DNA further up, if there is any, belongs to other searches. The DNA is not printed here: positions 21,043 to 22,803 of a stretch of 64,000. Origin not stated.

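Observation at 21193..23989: Two convergent class-B (cobalamin) radical SAM genes with overlapping 3' ends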

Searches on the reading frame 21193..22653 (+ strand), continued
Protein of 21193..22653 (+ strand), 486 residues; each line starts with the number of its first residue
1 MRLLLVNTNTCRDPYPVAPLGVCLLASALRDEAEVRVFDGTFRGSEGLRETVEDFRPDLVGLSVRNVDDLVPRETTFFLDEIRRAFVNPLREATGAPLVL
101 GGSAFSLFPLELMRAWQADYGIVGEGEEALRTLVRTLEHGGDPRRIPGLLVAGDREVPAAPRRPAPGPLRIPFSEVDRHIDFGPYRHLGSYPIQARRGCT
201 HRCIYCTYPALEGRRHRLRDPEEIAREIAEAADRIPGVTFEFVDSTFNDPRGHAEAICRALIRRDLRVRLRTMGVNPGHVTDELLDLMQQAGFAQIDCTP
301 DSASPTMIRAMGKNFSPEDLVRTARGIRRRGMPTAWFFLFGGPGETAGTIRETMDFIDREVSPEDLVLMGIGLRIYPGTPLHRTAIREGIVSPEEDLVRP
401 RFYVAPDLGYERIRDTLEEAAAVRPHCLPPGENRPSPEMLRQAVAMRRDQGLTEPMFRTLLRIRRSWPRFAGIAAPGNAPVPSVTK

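Call 66: search_protein_families(library=ncbifam, alignment_id=A2, max_evalue=1e-20)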
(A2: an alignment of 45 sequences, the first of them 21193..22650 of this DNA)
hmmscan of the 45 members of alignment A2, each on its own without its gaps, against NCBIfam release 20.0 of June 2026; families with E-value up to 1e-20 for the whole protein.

A. member 1, window:21193-22650:+ (486 aa): 5 families
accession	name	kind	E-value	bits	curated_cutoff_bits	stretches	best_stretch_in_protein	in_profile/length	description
TIGR04072.2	rSAM_ladder_B12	equivalog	7.5e-97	324.7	360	1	2-433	1-420/443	lipid biosynthesis B12-binding/radical SAM protein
TIGR04385.1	B12_rSAM_cofa1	equivalog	2.7e-57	194.9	450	1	16-418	17-425/438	B12 lower ligand biosynthesis radical SAM protein BzaD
TIGR04428.1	B12_rSAM_trp_MT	equivalog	6.4e-41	140.4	500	1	4-155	3-155/558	tryptophan 2-C-methyltransferase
TIGR04479.1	bcpD_PhpK_rSAM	subfamily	1.9e-26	92.5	600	1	118-359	171-408/504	PhpK family radical SAM P-methyltransferase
TIGR03471.1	HpnJ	equivalog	2.8e-22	79.2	577.6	1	193-396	200-398/472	hopanoid biosynthesis associated radical SAM protein HpnJ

B. families by the number of members that match (of 45 scanned): 10 families
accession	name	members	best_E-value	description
TIGR04072.2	rSAM_ladder_B12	45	1.8e-107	lipid biosynthesis B12-binding/radical SAM protein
TIGR04385.1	B12_rSAM_cofa1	45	2.5e-60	B12 lower ligand biosynthesis radical SAM protein BzaD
TIGR04428.1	B12_rSAM_trp_MT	45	2.4e-46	tryptophan 2-C-methyltransferase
TIGR04479.1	bcpD_PhpK_rSAM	41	1.7e-32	PhpK family radical SAM P-methyltransferase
TIGR03471.1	HpnJ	29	2e-26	hopanoid biosynthesis associated radical SAM protein HpnJ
TIGR04013.1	B12_SAM_MJ_1487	22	3.3e-25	TIGR04013 family B12-binding domain/radical SAM domain-containing protein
TIGR04014.1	B12_SAM_MJ_0865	5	5.1e-24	methyl-coenzyme M reductase glutamine C-methyltransferase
NF045585.1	rSAM_slr0320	4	9.7e-25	photosystem II high light acclimation radical SAM protein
TIGR02026.1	BchE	2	5.8e-25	magnesium-protoporphyrin IX monomethyl ester anaerobic oxidative cyclase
NF033070.1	rSAM_AprD4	2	3.5e-21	AprD4 family radical SAM diol-dehydratase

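Call 72: search_protein_families(library=ncbifam, proteins=[L086:7879-9327:-, L086:11428-12987:+], max_evalue=1e-25)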
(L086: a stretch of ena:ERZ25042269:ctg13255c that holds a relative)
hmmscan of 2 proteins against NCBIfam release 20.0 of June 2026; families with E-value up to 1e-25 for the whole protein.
L086:7879-9327:- (482 aa): 0 families

L086:11428-12987:+ (519 aa): 2 families
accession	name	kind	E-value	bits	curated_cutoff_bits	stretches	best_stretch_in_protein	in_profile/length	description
TIGR03471.1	HpnJ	equivalog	1.2e-28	100.3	577.6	1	176-394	200-424/472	hopanoid biosynthesis associated radical SAM protein HpnJ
TIGR04479.1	bcpD_PhpK_rSAM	subfamily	4.3e-27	94.7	600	1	162-337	229-408/504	PhpK family radical SAM P-methyltransferase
